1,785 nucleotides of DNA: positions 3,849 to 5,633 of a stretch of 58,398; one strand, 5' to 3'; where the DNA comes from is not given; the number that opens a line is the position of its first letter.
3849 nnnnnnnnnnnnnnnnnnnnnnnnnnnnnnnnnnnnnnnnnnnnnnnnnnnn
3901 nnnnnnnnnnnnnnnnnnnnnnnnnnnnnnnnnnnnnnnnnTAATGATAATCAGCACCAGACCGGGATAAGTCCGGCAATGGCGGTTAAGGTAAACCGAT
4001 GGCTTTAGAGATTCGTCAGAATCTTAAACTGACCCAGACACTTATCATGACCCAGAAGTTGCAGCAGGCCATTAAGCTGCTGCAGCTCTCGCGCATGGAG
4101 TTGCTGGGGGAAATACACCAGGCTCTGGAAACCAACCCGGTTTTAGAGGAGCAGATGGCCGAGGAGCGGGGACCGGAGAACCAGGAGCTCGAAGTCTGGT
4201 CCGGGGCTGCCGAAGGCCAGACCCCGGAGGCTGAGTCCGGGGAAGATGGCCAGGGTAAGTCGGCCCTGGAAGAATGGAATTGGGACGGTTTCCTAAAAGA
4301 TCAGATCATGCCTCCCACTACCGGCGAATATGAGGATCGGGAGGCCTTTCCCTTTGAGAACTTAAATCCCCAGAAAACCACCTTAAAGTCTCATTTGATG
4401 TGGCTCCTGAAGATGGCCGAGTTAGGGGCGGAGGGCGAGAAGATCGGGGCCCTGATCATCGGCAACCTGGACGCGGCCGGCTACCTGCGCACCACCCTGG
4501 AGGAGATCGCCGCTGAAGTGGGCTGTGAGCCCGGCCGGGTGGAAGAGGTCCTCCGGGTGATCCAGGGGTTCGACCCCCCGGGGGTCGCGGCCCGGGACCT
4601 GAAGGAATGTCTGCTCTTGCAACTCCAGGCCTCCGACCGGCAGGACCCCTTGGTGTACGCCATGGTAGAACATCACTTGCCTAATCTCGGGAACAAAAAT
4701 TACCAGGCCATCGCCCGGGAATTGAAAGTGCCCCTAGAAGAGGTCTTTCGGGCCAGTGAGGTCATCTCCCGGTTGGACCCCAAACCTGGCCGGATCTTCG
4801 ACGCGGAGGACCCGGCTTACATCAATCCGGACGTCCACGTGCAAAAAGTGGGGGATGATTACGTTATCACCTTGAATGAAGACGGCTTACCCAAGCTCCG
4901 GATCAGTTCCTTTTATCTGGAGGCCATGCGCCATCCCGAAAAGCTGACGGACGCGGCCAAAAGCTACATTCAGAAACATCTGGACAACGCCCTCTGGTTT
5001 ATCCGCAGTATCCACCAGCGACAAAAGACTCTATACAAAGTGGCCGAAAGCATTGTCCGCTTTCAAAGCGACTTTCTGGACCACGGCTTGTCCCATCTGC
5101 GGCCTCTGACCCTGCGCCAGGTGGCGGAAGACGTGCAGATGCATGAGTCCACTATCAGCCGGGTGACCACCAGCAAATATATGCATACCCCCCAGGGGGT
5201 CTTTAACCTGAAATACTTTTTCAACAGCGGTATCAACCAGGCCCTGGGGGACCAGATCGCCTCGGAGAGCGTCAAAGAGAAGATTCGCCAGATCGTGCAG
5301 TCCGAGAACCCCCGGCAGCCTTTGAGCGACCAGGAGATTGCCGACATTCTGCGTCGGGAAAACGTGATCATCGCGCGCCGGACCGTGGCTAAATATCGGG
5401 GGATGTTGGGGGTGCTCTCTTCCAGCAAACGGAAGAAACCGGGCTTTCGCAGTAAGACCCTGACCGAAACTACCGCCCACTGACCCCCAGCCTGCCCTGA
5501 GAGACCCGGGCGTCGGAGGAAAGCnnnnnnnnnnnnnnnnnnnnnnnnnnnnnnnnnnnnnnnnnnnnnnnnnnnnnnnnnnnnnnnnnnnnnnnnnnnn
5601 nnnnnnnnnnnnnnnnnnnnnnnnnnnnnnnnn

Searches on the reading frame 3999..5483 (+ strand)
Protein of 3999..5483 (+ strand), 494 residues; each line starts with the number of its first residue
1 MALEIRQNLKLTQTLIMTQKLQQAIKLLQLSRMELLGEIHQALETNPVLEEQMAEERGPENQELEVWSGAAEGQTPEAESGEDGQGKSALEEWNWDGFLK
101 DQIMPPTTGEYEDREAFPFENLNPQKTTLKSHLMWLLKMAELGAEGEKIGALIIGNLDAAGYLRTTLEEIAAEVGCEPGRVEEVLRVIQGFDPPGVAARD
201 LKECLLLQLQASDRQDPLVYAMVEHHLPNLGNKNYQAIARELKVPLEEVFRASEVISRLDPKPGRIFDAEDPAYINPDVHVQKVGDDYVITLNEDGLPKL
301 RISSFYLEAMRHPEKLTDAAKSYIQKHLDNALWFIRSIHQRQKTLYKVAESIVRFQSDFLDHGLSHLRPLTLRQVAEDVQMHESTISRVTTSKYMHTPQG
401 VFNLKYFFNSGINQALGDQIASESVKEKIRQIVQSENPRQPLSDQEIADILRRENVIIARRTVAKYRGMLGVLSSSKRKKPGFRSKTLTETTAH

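Call 14: search_protein_families(library=ncbifam, proteins=[window:3999-5483:+], max_evalue=0.00001)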
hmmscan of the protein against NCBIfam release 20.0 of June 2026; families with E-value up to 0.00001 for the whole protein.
window:3999-5483:+ (494 aa): 7 families
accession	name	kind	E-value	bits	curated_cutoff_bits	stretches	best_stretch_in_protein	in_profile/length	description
NF004595.0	PRK05932.1-2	equivalog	1.6e-136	456.1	513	1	6-480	4-482/484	RNA polymerase factor sigma-54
TIGR02395.1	rpoN_sigma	equivalog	6.2e-134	447.3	277.35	1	11-479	1-434/434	RNA polymerase factor sigma-54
NF004596.0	PRK05932.1-3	subfamily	7.3e-128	427.7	499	1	1-480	1-506/515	RNA polymerase factor sigma-54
NF009118.0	PRK12469.1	subfamily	2e-119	399.6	396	1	5-480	3-480/483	RNA polymerase factor sigma-54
NF004598.0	PRK05932.1-5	equivalog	1.5e-112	376.9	621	1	8-479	6-502/504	RNA polymerase factor sigma-54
NF004597.0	PRK05932.1-4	equivalog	1.9e-107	359.7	817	1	8-480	6-475/477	RNA polymerase factor sigma-54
NF004602.0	PRK05932.2-4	equivalog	9.7e-57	192.7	506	1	146-480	99-410/416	RNA polymerase factor sigma-54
